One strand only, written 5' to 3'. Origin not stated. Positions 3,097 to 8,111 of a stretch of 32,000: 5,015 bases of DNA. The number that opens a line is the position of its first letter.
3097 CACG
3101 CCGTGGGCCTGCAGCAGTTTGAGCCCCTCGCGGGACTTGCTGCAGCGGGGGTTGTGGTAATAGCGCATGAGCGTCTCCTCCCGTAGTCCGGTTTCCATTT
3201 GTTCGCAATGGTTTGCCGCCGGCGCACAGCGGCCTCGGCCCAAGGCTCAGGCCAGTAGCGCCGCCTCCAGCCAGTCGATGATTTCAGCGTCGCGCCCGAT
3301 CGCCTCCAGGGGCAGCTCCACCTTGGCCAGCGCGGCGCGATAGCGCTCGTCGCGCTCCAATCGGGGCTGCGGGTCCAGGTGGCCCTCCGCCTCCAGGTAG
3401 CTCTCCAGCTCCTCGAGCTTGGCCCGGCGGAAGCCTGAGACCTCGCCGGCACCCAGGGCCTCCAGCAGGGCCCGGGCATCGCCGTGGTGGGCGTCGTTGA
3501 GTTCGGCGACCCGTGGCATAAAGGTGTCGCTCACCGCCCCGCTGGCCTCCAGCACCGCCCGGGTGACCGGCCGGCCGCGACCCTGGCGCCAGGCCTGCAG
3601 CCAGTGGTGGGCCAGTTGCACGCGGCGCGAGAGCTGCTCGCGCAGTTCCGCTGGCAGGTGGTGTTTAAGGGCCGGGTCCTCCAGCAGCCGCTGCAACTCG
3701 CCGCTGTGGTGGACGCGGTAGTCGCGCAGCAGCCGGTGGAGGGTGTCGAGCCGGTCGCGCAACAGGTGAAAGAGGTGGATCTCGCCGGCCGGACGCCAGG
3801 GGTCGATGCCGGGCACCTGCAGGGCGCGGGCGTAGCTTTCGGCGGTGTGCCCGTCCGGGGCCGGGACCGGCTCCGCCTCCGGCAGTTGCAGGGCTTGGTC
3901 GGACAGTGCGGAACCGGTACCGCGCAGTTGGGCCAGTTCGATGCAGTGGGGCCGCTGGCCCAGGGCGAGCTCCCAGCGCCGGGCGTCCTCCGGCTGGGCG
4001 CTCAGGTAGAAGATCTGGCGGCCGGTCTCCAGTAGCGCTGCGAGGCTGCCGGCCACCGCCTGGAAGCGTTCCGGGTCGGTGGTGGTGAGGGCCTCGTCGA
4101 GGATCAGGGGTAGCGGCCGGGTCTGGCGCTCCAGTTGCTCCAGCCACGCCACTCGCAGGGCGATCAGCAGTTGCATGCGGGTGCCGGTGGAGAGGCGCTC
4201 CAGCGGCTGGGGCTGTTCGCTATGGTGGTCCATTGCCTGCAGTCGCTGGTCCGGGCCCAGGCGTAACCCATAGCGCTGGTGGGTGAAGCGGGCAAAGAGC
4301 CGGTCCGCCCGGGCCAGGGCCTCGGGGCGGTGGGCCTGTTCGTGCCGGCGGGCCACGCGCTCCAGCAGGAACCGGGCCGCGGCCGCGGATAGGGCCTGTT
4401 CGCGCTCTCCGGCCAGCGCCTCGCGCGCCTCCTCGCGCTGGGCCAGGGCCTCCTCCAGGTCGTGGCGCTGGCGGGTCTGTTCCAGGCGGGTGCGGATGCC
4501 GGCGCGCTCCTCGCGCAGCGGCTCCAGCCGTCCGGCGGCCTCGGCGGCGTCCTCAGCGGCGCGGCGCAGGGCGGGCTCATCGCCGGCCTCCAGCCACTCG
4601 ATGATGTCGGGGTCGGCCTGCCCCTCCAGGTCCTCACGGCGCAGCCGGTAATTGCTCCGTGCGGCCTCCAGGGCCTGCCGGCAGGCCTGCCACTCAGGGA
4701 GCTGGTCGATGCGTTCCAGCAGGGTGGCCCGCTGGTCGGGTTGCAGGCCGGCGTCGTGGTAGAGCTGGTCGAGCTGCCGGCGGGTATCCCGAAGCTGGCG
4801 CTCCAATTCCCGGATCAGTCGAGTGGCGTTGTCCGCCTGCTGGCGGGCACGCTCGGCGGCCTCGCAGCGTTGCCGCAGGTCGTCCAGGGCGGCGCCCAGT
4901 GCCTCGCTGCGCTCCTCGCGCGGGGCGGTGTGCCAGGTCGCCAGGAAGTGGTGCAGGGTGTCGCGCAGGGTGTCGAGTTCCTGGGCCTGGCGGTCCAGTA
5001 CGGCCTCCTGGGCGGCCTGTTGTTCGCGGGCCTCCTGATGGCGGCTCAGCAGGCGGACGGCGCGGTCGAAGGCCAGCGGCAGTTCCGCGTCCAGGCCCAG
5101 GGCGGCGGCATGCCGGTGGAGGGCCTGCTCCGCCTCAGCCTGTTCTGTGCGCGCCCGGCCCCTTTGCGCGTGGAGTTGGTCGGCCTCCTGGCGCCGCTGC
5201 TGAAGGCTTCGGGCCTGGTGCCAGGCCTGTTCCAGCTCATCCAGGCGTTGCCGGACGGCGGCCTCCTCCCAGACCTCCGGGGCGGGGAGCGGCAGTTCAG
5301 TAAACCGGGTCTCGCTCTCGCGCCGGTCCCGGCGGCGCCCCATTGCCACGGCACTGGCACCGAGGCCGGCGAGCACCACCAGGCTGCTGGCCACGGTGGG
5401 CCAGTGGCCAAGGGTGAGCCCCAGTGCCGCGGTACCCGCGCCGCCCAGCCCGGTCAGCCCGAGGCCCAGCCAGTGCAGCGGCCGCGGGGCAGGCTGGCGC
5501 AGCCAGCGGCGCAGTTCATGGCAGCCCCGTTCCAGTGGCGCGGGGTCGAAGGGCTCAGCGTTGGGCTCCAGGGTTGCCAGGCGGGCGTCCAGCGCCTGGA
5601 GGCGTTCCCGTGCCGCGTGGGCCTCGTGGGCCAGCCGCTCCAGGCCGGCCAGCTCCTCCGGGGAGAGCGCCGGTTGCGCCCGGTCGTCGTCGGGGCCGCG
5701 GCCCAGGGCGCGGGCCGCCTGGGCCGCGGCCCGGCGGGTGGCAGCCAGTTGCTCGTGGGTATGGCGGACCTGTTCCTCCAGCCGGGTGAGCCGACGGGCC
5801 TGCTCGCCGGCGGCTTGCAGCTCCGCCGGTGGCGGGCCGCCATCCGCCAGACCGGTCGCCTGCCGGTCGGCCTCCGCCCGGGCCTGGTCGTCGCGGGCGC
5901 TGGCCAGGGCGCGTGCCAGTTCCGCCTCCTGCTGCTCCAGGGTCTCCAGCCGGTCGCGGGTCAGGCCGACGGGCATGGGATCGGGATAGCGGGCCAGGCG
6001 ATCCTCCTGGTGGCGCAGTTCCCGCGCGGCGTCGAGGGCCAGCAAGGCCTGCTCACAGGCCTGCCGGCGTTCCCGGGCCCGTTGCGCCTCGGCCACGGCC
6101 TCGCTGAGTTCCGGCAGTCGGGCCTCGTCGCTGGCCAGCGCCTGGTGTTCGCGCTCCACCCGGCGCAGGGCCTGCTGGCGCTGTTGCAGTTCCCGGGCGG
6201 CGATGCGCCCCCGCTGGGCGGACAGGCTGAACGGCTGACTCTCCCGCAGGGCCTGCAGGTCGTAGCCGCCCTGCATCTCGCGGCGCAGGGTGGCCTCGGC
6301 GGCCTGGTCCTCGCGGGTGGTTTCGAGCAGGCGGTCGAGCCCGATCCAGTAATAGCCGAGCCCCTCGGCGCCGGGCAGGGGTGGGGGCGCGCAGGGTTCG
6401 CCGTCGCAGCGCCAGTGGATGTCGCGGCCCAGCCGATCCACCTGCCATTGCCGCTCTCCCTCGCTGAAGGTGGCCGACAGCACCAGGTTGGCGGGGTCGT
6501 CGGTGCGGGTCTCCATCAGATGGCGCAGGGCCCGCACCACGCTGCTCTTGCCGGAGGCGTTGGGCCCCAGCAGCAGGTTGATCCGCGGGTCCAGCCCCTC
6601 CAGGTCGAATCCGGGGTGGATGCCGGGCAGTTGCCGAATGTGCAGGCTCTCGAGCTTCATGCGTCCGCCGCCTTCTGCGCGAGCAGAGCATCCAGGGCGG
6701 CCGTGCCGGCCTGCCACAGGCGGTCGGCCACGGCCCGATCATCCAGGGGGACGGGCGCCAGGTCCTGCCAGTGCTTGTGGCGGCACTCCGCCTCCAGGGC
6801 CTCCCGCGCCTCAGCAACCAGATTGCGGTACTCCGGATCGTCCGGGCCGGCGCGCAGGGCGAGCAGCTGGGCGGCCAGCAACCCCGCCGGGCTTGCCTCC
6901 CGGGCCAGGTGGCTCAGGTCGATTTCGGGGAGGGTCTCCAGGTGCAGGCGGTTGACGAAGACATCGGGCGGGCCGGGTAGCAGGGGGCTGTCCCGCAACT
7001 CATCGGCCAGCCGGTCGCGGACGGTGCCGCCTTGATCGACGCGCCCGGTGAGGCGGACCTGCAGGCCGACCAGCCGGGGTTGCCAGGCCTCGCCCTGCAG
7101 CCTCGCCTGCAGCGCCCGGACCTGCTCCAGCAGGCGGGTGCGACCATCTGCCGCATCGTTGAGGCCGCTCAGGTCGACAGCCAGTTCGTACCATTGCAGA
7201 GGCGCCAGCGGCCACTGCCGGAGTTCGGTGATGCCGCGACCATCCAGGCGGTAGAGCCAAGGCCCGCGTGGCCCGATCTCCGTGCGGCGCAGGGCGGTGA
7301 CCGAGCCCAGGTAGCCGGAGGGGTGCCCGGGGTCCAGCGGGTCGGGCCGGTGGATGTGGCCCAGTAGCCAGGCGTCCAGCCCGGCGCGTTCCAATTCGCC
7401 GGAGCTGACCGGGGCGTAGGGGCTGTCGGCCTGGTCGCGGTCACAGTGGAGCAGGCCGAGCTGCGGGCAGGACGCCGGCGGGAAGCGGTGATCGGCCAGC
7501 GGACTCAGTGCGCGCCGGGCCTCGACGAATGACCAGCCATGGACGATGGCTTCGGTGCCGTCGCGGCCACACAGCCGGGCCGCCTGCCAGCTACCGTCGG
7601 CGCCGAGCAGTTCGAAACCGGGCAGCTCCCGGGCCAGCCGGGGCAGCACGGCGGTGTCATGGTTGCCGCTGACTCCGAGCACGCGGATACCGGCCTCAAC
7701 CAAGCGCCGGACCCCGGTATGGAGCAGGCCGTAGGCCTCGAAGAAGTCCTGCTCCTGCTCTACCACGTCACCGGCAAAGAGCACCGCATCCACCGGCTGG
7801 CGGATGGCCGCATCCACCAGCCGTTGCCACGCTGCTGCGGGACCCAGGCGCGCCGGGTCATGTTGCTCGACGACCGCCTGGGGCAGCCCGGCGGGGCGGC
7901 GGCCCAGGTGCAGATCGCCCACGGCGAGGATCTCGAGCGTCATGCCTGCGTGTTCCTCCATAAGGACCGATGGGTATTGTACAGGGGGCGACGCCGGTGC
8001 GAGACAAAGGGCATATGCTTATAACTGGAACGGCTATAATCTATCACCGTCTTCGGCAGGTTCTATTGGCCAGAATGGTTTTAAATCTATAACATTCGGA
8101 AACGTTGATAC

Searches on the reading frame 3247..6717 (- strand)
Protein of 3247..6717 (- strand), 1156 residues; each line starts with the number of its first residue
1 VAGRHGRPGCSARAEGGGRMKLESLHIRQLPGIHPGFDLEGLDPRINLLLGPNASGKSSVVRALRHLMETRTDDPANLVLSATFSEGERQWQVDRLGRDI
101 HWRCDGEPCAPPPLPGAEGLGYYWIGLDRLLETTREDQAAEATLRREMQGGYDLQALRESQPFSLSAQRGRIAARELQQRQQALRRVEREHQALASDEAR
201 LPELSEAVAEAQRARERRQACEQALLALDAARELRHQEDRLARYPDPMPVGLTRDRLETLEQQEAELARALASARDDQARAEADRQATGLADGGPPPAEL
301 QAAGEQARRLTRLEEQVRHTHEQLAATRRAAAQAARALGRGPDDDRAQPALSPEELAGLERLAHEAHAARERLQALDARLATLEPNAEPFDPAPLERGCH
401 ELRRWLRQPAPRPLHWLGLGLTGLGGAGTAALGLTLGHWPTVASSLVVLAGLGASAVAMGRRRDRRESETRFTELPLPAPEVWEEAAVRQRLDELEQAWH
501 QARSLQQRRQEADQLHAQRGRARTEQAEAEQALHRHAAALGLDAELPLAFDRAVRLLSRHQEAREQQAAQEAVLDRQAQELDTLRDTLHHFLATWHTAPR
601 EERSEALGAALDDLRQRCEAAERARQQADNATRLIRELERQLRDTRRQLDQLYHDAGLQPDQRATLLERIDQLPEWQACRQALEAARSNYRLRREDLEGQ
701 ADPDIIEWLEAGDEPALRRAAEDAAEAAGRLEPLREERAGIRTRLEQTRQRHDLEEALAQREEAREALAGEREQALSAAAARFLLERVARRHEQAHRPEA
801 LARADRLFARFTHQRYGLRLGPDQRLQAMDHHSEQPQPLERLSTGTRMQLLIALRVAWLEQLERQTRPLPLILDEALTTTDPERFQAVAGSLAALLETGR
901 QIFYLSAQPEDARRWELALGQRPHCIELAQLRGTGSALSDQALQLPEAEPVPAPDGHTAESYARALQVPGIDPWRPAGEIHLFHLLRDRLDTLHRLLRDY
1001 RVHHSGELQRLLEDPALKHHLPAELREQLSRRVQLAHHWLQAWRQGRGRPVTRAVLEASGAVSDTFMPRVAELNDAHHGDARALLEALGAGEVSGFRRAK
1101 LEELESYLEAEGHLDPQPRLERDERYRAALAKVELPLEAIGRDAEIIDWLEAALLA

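Call 10: search_protein_families(library=pfam, proteins=[window:3247-6717:-], max_evalue=0.001)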
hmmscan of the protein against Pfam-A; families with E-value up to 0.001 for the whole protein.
window:3247-6717:- (1156 aa): 3 families
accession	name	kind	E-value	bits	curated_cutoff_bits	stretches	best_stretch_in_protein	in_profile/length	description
PF02463.25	SMC_N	-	2.5e-06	27.5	40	0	42-70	22-50/220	RecF/RecN/SMC N terminal domain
PF13175.12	AAA_15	-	1.1e-05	25.7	32.1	1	20-73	1-52/374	AAA ATPase domain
PF13304.12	AAA_21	-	0.00013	22.6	27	1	46-69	1-24/304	AAA domain, putative AbiEii toxin, Type IV TA system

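Call 79: search_protein_families(library=padloc, proteins=[window:3247-6717:-], max_evalue=0.001)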
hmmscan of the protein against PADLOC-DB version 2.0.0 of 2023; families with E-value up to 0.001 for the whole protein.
window:3247-6717:- (1156 aa): 14 families
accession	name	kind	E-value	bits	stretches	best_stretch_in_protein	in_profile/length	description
PDLC04135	mad3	-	1.7e-10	39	1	42-324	20-233/374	mads_3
PDLC03859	LmuB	-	1e-07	29.6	0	19-68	2-48/611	-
PDLC04140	mad8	-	4.7e-06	24.3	0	741-901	100-222/314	mads_8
PDLC02979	AriA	-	3.6e-05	21.7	1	42-74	21-53/373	-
PDLC02981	AriAB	-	5.3e-05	20.1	1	20-77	1-56/694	-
PDLC02980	AriA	-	6.3e-05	21.1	1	46-68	1-23/304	-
PDLC00099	GajA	-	0.00016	18.8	1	36-75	22-60/626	AAA ATPase domain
PDLC00551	JetC2|JetC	-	0.00017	17.6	1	501-788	742-1015/1365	DUF3584 domain; MukB-like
PDLC04611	PDC-M38A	-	0.00023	18.8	1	22-70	2-48/383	-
PDLC00278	PtuA1|PtuA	-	0.00047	17.6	0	42-68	21-47/436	AAA ATPase domain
PDLC00091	GajA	-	0.00049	17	1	20-74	1-54/627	AAA ATPase domain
PDLC03878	NsnB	-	0.00056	17.8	0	45-81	22-58/345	-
PDLC00071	GajA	-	0.00064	16.6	0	42-78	21-57/588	AAA ATPase domain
PDLC02913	ATPase_I-A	-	0.00095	16.4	0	19-67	51-97/508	-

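Call 80: search_protein_families(library=ncbifam, proteins=[window:3247-6717:-], max_evalue=0.001)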
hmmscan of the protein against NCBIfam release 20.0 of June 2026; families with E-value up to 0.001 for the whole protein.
window:3247-6717:- (1156 aa): 1 family
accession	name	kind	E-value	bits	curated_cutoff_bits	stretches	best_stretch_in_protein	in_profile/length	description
TIGR00611.2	recf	equivalog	4.4e-05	22.8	172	0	42-71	20-48/339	DNA replication/repair protein RecF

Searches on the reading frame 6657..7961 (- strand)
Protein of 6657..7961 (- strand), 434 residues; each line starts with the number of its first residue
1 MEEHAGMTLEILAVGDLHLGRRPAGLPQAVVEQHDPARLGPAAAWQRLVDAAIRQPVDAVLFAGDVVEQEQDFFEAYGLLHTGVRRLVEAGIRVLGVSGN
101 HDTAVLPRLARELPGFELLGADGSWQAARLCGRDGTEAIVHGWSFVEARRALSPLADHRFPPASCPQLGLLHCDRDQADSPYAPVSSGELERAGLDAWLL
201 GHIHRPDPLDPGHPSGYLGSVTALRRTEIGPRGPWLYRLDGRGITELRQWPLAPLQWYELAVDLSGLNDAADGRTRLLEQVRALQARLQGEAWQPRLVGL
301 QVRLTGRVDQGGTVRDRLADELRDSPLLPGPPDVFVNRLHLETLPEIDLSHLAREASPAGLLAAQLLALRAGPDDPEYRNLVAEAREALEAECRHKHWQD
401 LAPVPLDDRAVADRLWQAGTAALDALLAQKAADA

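Call 10: search_protein_families(library=pfam, proteins=[window:6657-7961:-], max_evalue=0.001)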
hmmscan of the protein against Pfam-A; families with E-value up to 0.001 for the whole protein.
window:6657-7961:- (434 aa): 1 family
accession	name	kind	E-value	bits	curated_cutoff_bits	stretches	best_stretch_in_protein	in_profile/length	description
PF00149.33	Metallophos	-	1.7e-09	38.9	21.5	1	11-206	3-191/191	Calcineurin-like phosphoesterase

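Call 79: search_protein_families(library=padloc, proteins=[window:6657-7961:-], max_evalue=0.001)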
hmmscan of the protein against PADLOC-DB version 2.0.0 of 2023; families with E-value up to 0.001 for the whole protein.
window:6657-7961:- (434 aa): 0 families

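Call 80: search_protein_families(library=ncbifam, proteins=[window:6657-7961:-], max_evalue=0.001)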
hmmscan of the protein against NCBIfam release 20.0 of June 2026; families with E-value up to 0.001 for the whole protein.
window:6657-7961:- (434 aa): 4 families
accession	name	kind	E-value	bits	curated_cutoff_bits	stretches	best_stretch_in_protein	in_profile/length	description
TIGR00619.1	sbcd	subfamily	7.9e-08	32.4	77.65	1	11-104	3-88/252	exonuclease subunit SbcD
NF041031.1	Mre11_Sulfo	equivalog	6.8e-07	28.9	500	1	11-103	2-86/374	DNA double-strand break repair protein Mre11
NF041030.1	Mre11_Halo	equivalog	1e-05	24.9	550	1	41-104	26-89/361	DNA double-strand break repair protein Mre11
NF008206.2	PRK10966.1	equivalog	0.00036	19.8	450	0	46-106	29-89/380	exonuclease subunit SbcD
